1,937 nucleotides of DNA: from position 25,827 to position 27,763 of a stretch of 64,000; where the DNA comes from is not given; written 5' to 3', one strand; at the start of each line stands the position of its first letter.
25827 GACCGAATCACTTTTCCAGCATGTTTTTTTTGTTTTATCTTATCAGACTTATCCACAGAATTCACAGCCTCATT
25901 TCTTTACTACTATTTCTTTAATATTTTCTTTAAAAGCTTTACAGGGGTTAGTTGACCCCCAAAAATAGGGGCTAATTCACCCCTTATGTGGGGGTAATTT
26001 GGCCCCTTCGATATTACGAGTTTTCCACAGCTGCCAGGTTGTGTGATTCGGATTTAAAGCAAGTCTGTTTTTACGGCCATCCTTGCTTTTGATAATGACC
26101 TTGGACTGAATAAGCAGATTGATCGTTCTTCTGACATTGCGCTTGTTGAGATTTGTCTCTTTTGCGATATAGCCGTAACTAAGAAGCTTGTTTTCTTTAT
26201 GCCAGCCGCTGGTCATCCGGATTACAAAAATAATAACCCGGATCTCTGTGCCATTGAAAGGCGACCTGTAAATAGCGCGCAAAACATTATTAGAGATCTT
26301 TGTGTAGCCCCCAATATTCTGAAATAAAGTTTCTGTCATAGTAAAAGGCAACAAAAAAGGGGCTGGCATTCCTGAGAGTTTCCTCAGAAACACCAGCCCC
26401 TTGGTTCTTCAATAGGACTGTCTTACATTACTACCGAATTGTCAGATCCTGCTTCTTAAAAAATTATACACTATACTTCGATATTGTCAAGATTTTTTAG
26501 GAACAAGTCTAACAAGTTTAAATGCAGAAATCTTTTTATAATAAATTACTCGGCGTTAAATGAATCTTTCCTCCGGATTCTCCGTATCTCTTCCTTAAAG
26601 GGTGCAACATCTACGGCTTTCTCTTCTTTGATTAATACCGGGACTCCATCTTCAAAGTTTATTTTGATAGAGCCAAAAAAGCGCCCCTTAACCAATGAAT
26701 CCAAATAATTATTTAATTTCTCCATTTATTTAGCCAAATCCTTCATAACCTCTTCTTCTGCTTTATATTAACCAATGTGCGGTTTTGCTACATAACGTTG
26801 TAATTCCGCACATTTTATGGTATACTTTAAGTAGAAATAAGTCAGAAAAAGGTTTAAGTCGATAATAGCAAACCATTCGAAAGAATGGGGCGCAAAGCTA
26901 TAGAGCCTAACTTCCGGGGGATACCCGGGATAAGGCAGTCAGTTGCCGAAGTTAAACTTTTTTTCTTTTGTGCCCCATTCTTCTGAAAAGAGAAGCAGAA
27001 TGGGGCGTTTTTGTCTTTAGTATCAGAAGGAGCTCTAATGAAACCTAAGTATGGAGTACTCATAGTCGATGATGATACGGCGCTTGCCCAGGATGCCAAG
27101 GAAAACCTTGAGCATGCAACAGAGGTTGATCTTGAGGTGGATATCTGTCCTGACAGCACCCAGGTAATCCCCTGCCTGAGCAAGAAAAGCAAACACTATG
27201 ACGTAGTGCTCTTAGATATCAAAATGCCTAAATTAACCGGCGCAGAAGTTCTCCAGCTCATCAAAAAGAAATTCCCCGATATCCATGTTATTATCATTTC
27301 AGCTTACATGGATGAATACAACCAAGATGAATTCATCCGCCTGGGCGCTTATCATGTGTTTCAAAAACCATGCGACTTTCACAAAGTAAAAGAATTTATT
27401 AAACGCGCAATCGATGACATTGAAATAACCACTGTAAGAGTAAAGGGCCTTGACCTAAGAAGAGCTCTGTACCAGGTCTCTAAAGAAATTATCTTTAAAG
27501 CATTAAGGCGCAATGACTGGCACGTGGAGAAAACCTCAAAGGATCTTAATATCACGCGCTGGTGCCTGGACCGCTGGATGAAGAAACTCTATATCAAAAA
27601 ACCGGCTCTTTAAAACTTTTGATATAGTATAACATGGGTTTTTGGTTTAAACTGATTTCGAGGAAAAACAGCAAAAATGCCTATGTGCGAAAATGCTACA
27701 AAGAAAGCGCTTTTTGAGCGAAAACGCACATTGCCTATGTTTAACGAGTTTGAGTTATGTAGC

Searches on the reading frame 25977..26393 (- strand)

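Call 33: search_protein_families(library=pfam, proteins=[window:25977-26393:-], max_evalue=0.001)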
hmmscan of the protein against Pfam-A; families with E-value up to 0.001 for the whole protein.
window:25977-26393:- (138 aa): 2 families
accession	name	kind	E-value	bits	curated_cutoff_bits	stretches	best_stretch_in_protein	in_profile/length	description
PF04492.19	Phage_rep_O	-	1.3e-15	58.1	28.7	1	29-118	8-93/95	Bacteriophage replication protein O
PF13730.12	HTH_36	-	0.00016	21.9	25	1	48-97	5-52/55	Helix-turn-helix domain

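Call 74: search_protein_families(library=phrogs, proteins=[window:25977-26393:-], max_evalue=0.001)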
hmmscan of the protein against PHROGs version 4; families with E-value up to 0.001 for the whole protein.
window:25977-26393:- (138 aa): 7 families
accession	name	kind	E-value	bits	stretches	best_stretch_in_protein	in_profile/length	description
phrog_678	-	DNA, RNA and nucleotide metabolism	8.5e-16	59.4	1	28-127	30-137/346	replication initiation O-like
phrog_277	-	DNA, RNA and nucleotide metabolism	9.8e-13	49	1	29-126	28-121/318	replication initiation O-like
phrog_16826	-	DNA, RNA and nucleotide metabolism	2.4e-10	41.2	1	28-129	9-108/341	DnaD-like helicase loader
phrog_2365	-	DNA, RNA and nucleotide metabolism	2.1e-08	35.4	1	29-122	28-117/232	replication initiation O-like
phrog_5810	-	DNA, RNA and nucleotide metabolism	2.8e-07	31.4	1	33-104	2-73/268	replication initiation protein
phrog_18020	-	DNA, RNA and nucleotide metabolism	2.3e-06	28.6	1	26-114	14-99/248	replication initiation O-like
phrog_186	-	DNA, RNA and nucleotide metabolism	7.5e-06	26.8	1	26-121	18-108/308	DnaD-like helicase loader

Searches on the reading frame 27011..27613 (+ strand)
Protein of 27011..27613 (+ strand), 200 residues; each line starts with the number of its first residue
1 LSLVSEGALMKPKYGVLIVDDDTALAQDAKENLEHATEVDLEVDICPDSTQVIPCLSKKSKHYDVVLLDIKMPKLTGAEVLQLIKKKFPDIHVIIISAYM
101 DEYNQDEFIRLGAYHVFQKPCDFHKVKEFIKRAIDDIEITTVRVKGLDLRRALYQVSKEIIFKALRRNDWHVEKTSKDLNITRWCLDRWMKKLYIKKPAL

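Call 33: search_protein_families(library=pfam, proteins=[window:27011-27613:+], max_evalue=0.001)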
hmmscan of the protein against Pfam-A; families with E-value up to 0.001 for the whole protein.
window:27011-27613:+ (200 aa): 2 families
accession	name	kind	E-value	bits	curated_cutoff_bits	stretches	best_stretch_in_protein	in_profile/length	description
PF00072.30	Response_reg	-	2.7e-20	73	30.2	1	16-130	1-110/111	Response regulator receiver domain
PF02954.25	HTH_8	-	0.00013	22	22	1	155-192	4-41/42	Bacterial regulatory protein, Fis family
